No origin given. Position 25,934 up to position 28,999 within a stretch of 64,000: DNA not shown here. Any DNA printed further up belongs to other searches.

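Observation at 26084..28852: SF1 helicase with C-terminal DUF2726 nuclease-like domain and an unassigned 190-aa N-terminal domain (Nhi-like defense candidate)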

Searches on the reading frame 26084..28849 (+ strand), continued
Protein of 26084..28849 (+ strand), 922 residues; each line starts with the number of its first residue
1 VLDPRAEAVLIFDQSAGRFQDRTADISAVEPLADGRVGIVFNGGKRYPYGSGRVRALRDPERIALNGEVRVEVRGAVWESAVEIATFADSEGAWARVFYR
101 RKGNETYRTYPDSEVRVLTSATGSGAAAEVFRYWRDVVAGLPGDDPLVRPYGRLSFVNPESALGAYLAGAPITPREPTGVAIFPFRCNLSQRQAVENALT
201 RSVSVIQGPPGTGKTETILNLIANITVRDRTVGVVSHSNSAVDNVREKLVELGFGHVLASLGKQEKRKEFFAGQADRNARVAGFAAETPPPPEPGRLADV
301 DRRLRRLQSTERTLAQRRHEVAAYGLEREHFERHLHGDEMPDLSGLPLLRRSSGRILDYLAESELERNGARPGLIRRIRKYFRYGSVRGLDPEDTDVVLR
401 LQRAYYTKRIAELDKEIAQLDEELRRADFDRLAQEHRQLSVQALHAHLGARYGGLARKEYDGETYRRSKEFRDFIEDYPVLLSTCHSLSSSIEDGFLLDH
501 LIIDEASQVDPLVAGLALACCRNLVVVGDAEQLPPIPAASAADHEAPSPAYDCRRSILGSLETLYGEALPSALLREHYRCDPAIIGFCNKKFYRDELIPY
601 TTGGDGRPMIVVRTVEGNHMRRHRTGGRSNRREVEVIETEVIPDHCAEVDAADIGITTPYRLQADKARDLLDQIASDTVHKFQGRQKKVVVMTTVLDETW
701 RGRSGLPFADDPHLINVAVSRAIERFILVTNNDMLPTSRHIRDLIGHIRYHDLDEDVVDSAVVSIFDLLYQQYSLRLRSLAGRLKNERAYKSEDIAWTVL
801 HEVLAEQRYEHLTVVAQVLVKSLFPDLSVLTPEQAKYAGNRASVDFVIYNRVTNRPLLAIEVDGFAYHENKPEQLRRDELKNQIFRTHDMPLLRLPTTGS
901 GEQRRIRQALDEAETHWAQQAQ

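Call 70: search_dna_similar(query=window:26084-28849:+, collection=phages, mode=protein, max_evalue=1e-10, max_rows=15)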
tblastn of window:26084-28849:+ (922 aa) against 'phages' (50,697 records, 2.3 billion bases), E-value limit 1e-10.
Records with a match: 2; places in all: 2; records where one place covers at least 80% of the query: 0.
Best place of each record, by identity: <60% 2.
By first word of the organism name: Bacteriophage 2.
By host as written in the record: - 2.
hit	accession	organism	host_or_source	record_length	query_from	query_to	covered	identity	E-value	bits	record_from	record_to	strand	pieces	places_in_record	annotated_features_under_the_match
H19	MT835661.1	Bacteriophage sp.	human fecal samples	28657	405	910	55%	33.0%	2e-66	249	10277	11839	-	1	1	record has no annotation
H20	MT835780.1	Bacteriophage sp.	human fecal samples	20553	39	249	23%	35.0%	1e-25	120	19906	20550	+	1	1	record has no annotation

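Call 71: get_annotated_region(hit=H16, flank=8000)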
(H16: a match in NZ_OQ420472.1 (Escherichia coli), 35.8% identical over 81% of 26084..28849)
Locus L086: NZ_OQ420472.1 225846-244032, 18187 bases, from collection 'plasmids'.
description: Escherichia coli strain B39 plasmid pB39_V, complete sequence
organism: Escherichia coli (NCBI taxid 562)
taxonomy: Bacteria; Pseudomonadota; Gammaproteobacteria; Enterobacterales; Enterobacteriaceae; Escherichia; Escherichia coli
host: -; source: -; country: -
typing (MOB-suite, as given by PLSDB): non-mobilizable
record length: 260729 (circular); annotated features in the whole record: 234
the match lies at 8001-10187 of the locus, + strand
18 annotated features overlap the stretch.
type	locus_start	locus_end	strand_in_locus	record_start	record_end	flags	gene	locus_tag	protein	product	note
CDS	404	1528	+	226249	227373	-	-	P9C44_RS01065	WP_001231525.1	glycosyltransferase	-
CDS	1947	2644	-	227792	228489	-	-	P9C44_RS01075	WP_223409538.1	IS1 family transposase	-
CDS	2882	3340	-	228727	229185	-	-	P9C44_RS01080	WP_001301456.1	hypothetical protein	-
CDS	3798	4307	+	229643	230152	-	-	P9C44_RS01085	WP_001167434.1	hypothetical protein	-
CDS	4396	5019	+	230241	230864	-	-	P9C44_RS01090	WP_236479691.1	DNA-binding protein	-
CDS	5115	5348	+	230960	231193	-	-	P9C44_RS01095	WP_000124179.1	hypothetical protein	-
CDS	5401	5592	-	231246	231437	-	-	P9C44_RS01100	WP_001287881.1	DUF4222 domain-containing protein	-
CDS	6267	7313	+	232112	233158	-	-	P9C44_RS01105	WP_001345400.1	ShlB/FhaC/HecB family hemolysin secretion/activation protein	-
CDS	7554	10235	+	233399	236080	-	-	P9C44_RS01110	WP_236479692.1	AAA domain-containing protein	-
CDS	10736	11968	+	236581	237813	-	-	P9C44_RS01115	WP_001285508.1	phosphoadenosine phosphosulfate reductase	-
CDS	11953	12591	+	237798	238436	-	-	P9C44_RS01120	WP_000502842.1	ParB N-terminal domain-containing protein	-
CDS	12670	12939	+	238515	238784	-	-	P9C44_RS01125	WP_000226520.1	PerC family transcriptional regulator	-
CDS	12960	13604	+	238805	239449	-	-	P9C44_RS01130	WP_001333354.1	hypothetical protein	-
CDS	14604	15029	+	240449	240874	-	-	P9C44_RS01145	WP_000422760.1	transposase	GO:0006313 - DNA transposition [Evidence IEA]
CDS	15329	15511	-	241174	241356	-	-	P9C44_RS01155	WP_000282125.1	hypothetical protein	-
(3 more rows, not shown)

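Call 72: get_annotated_region(hit=H3, flank=8000)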
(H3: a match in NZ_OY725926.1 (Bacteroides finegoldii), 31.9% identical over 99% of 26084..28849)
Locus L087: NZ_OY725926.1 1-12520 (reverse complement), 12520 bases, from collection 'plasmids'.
description: Bacteroides finegoldii strain Bacteroides finegoldii TSDC17.2-1.1 plasmid 24, complete sequence
organism: Bacteroides finegoldii (NCBI taxid 338188)
taxonomy: Bacteria; Bacteroidota; Bacteroidia; Bacteroidales; Bacteroidaceae; Bacteroides; Bacteroides finegoldii
host: -; source: -; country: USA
typing (MOB-suite, as given by PLSDB): non-mobilizable
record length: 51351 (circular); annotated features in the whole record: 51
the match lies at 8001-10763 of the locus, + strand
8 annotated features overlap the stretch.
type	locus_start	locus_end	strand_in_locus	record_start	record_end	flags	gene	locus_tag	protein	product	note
CDS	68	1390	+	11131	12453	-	-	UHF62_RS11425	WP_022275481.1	MATE family efflux transporter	GO:0006855 - xenobiotic transmembrane transport [Evidence IEA]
CDS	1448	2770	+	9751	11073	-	ffh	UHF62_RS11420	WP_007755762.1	signal recognition particle protein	GO:0009306 - protein secretion [Evidence IEA]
CDS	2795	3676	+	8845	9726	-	folD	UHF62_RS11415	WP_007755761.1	bifunctional methylenetetrahydrofolate dehydrogenase/methenyltetrahydrofolate cyclohydrolase FolD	-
CDS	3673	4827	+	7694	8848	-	-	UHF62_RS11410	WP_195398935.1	CapA family protein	GO:0045227 - capsule polysaccharide biosynthetic process [Evidence IEA]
CDS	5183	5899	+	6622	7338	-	-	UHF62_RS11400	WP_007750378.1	DUF169 domain-containing protein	-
CDS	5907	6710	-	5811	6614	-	-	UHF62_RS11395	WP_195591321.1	RNA methyltransferase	GO:0001510 - RNA methylation [Evidence IEA]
CDS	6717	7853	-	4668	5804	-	-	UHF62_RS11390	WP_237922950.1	alcohol dehydrogenase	-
CDS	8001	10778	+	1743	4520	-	-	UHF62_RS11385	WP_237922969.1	AAA domain-containing protein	-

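Call 73: get_annotated_region(hit=H2, flank=8000)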
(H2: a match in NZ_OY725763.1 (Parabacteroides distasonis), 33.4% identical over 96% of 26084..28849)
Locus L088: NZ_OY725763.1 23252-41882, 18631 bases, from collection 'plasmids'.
description: Parabacteroides distasonis strain Parabacteroides distasonis TSDC17.2-1.1 plasmid 18, complete sequence
organism: Parabacteroides distasonis (NCBI taxid 823)
taxonomy: Bacteria; Bacteroidota; Bacteroidia; Bacteroidales; Tannerellaceae; Parabacteroides; Parabacteroides distasonis
host: -; source: -; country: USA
typing (MOB-suite, as given by PLSDB): non-mobilizable
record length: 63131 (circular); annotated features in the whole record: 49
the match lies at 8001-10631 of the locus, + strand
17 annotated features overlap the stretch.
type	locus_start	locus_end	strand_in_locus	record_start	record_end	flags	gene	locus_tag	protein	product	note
CDS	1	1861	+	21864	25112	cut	-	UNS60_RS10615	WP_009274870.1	SNF2-related protein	-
CDS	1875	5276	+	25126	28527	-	-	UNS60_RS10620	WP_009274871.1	N-6 DNA methylase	GO:0006304 - DNA modification [Evidence IEA]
CDS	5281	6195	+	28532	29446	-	-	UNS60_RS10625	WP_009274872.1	hypothetical protein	-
CDS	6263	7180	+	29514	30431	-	-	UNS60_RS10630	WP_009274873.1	toll/interleukin-1 receptor domain-containing protein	GO:0007165 - signal transduction [Evidence IEA]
CDS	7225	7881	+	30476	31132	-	-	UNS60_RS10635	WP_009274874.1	hypothetical protein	-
CDS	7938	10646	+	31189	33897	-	-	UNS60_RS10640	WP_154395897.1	AAA domain-containing protein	-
CDS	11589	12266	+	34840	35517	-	-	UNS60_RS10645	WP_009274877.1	FadR/GntR family transcriptional regulator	-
CDS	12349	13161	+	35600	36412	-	-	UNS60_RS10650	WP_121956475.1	cache domain-containing protein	-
CDS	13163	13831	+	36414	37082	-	-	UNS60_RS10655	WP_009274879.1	DNA-3-methyladenine glycosylase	-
CDS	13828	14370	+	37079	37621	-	-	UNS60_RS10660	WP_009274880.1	methylated-DNA--[protein]-cysteine S-methyltransferase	GO:0006281 - DNA repair [Evidence IEA]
CDS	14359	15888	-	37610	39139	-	-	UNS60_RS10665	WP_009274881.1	hypothetical protein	-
CDS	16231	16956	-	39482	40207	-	-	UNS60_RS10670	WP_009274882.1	hypothetical protein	-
CDS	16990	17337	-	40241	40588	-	-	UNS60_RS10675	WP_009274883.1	hypothetical protein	-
CDS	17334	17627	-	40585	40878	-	-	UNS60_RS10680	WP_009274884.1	hypothetical protein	-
CDS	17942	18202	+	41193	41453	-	-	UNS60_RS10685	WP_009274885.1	hypothetical protein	-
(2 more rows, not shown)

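Call 75: fold_search(model_id=the predicted structure, library=pdb)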
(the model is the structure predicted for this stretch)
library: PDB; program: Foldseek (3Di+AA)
matches with E <= 10: 1096; with E <= 0.001: 76
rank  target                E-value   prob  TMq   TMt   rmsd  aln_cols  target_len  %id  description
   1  8ftm_B                1.2e-17  1.00  0.30  0.36  33.8       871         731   15  Setx-ssRNA-ADP-SO4 complex (released 2023-10-25)
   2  8ftm_A                2.3e-17  1.00  0.29  0.36  34.2       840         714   16  Setx-ssRNA-ADP-SO4 complex (released 2023-10-25)
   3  4b3f                  3.0e-17  1.00  0.32  0.45  30.9       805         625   16  crystal structure of Ighmbp2 helicase (released 2012-09-26)
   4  4b3g_B                1.7e-16  1.00  0.31  0.44  27.9       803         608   16  crystal structure of Ighmbp2 helicase in complex with RNA (released 2012-09-26)
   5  4b3g_A                2.8e-16  1.00  0.31  0.44  27.5       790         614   16  crystal structure of Ighmbp2 helicase in complex with RNA (released 2012-09-26)
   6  9qwn_A                4.9e-15  1.00  0.29  0.33  30.2       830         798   16  Human UPF1 in complex with the histone stem loop RNA (released 2025-12-03)
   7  8ro0_Q                7.0e-15  1.00  0.30  0.21  27.5      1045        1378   14  Structure of the C. elegans Intron Lariat Spliceosome primed for disassembly (ILS') (released 2024-08-07)
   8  8ram_O                9.9e-15  1.00  0.32  0.40  25.6       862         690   15  Structure of Sen1 bound RNA Polymerase II pre-termination complex (released 2024-10-30)
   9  2wjy                  1.1e-14  1.00  0.29  0.33  29.9       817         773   15  Crystal structure of the complex between human nonsense mediated decay factors UPF1 and UPF2 Orthorhombic form (released 2009-07-07)
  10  9l5t_Y                1.3e-14  1.00  0.29  0.21  24.4       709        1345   16  Cryo-EM structure of the thermophile spliceosome (state B*Q2) (released 2025-03-12)
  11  2gjk                  1.3e-14  1.00  0.28  0.40  28.8       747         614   16  Structural and functional insights into the human Upf1 helicase core (released 2007-01-09)
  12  9l5s_Y                1.3e-14  1.00  0.29  0.21  28.8      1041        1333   14  Cryo-EM structure of the thermophile spliceosome (state B*Q1) (released 2025-03-12)
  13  9qdq_A                1.5e-14  1.00  0.29  0.33  30.0       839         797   16  Cryo-EM structure of Upf1-Nmd4-Ebs1 in complex with RNA (released 2025-10-22)
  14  8rao_O                1.7e-14  1.00  0.30  0.37  26.9       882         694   15  Structure of Sen1-ADP.BeF3-RNA complex (released 2024-10-30)
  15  2xzl_A                2.3e-14  1.00  0.28  0.33  29.5       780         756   16  Upf1-RNA complex (released 2011-03-30)
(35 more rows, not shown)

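Call 84: search_protein_families(library=pfam, proteins=[L086:7554-10232:+, L087:8001-10775:+, L043:8001-10757:+, L047:7938-10631:+, L031:7470-10250:+], max_evalue=0.001)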
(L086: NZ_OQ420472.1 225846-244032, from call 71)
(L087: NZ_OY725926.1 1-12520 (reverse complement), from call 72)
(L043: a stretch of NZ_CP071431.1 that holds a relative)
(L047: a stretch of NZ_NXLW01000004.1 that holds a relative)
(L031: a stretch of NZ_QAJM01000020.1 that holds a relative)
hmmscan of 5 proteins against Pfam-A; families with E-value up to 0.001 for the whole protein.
L086:7554-10232:+ (893 aa): 8 families
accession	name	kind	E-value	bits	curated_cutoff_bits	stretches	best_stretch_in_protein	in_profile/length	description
PF13087.12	AAA_12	-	7.3e-22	78.3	27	2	625-707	109-192/195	AAA domain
PF13086.12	AAA_11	-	2.2e-21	77.3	27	1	178-518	2-251/257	AAA domain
PF10881.14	DUF2726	-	8.4e-13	48.6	24.7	1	794-879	27-114/126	Protein of unknown function (DUF2726)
PF13245.12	AAA_19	-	7.3e-11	42.8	25.1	1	182-247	1-66/134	AAA domain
PF01443.25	Viral_helicase1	-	3.4e-10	40.6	21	0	463-521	37-101/228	Viral superfamily 1 RNA helicase core domain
PF13604.12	AAA_30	-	4.8e-09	36.7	27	1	178-239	2-65/191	AAA domain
PF09848.15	SLFN-g3_helicase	-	6.3e-07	29.4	24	1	193-260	2-67/354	Schlafen group 3, DNA/RNA helicase domain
PF20720.3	nSTAND3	-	0.00069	19.8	27.2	0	192-260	17-83/155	Novel STAND NTPase 3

L087:8001-10775:+ (925 aa): 11 families
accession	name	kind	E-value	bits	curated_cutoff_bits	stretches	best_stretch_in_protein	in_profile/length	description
PF13087.12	AAA_12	-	1.1e-27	97.4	27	1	576-738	4-192/195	AAA domain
PF13086.12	AAA_11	-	2.4e-24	87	27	1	183-550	2-255/257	AAA domain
PF13245.12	AAA_19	-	4.7e-14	53.1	25.1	1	187-268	1-82/134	AAA domain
PF01443.25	Viral_helicase1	-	2.1e-13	51.1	21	1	495-562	44-114/228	Viral superfamily 1 RNA helicase core domain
PF10881.14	DUF2726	-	3e-12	46.8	24.7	1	797-918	7-123/126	Protein of unknown function (DUF2726)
PF13604.12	AAA_30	-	2.4e-11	44.2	27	1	184-242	3-63/191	AAA domain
PF18741.7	MTES_1575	-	1.3e-07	32.1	38.2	1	850-904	25-77/96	REase_MTES_1575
PF13538.12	UvrD_C_2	-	3.7e-06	27.1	27.4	1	689-737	3-52/52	UvrD-like helicase C-terminal domain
PF09848.15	SLFN-g3_helicase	-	5.2e-06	26.4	24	1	198-254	2-56/354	Schlafen group 3, DNA/RNA helicase domain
PF20720.3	nSTAND3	-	2.3e-05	24.6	27.2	1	186-278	6-93/155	Novel STAND NTPase 3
PF00270.35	DEAD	-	3.2e-05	24.2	26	0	185-250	2-70/167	DEAD/DEAH box helicase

L043:8001-10757:+ (919 aa): 9 families
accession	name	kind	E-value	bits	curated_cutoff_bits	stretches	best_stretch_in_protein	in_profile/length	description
PF13086.12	AAA_11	-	1.7e-26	94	27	1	188-537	2-254/257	AAA domain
PF13087.12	AAA_12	-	1e-24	87.6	27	1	561-725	2-193/195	AAA domain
PF10881.14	DUF2726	-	7.8e-14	51.9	24.7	1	782-900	6-123/126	Protein of unknown function (DUF2726)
PF13245.12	AAA_19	-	5.1e-13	49.8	25.1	1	192-536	1-132/134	AAA domain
PF01443.25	Viral_helicase1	-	1e-12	48.8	21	0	666-724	171-228/228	Viral superfamily 1 RNA helicase core domain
PF13604.12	AAA_30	-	5.2e-09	36.5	27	0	189-251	3-67/191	AAA domain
PF13538.12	UvrD_C_2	-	7.3e-07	29.4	27.4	1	678-723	6-52/52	UvrD-like helicase C-terminal domain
PF09848.15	SLFN-g3_helicase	-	1.4e-06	28.3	24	1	203-266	2-56/354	Schlafen group 3, DNA/RNA helicase domain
PF18741.7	MTES_1575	-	6.7e-05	23.3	38.2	1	828-885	20-76/96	REase_MTES_1575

L047:7938-10631:+ (898 aa): 14 families
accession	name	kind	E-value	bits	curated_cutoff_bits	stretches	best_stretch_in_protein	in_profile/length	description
PF13086.12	AAA_11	-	5.6e-29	102.1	27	1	177-520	2-254/257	AAA domain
PF13087.12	AAA_12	-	7.8e-29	101.1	27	1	556-715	13-193/195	AAA domain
PF13245.12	AAA_19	-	6.2e-15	56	25.1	1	181-258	1-79/134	AAA domain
PF10881.14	DUF2726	-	2.1e-14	53.8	24.7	1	772-893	6-124/126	Protein of unknown function (DUF2726)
PF01443.25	Viral_helicase1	-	6.5e-13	49.5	21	0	638-711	159-225/228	Viral superfamily 1 RNA helicase core domain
PF13604.12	AAA_30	-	1.7e-11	44.6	27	1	178-238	3-65/191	AAA domain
PF00580.27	UvrD-helicase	-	3.4e-08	33.9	23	1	179-534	3-269/271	UvrD/REP helicase N-terminal domain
PF09848.15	SLFN-g3_helicase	-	9.8e-06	25.5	24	1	192-247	2-56/354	Schlafen group 3, DNA/RNA helicase domain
PF13538.12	UvrD_C_2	-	1.6e-05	25.1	27.4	1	666-713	4-52/52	UvrD-like helicase C-terminal domain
PF18741.7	MTES_1575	-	5.6e-05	23.6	38.2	1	825-881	26-80/96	REase_MTES_1575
PF00270.35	DEAD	-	7e-05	23.1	26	0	180-257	3-86/167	DEAD/DEAH box helicase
PF05127.21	NAT10_TcmA_helicase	-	0.00015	22.1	22.7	0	195-270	1-74/176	RNA cytidine acetyltransferase NAT10/TcmA, helicase domain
PF04851.21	ResIII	-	0.00023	21.5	22.5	1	181-279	8-113/164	Type III restriction enzyme, res subunit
PF20720.3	nSTAND3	-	0.00089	19.4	27.2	1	182-264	8-87/155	Novel STAND NTPase 3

L031:7470-10250:+ (927 aa): 10 families
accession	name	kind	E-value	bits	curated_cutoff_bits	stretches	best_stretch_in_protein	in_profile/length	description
PF13087.12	AAA_12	-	1.7e-19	70.6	27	1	577-736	15-191/195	AAA domain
PF13086.12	AAA_11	-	1.6e-17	64.6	27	1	203-543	2-251/257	AAA domain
PF10881.14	DUF2726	-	6e-13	49.1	24.7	1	826-917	29-123/126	Protein of unknown function (DUF2726)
PF13245.12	AAA_19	-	1.6e-10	41.7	25.1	1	207-267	1-63/134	AAA domain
PF13604.12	AAA_30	-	5.9e-10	39.6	27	1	203-265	2-66/191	AAA domain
PF01443.25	Viral_helicase1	-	3.5e-08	34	21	0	475-737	24-228/228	Viral superfamily 1 RNA helicase core domain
PF09848.15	SLFN-g3_helicase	-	2.1e-06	27.7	24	1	218-274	2-56/354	Schlafen group 3, DNA/RNA helicase domain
PF00580.27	UvrD-helicase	-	0.00023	21.4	23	1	203-267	1-67/271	UvrD/REP helicase N-terminal domain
PF04480.18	DUF559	-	0.00083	19.6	20.6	0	864-909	52-97/109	Protein of unknown function (DUF559)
PF00270.35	DEAD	-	0.00087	19.5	26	0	205-280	2-83/167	DEAD/DEAH box helicase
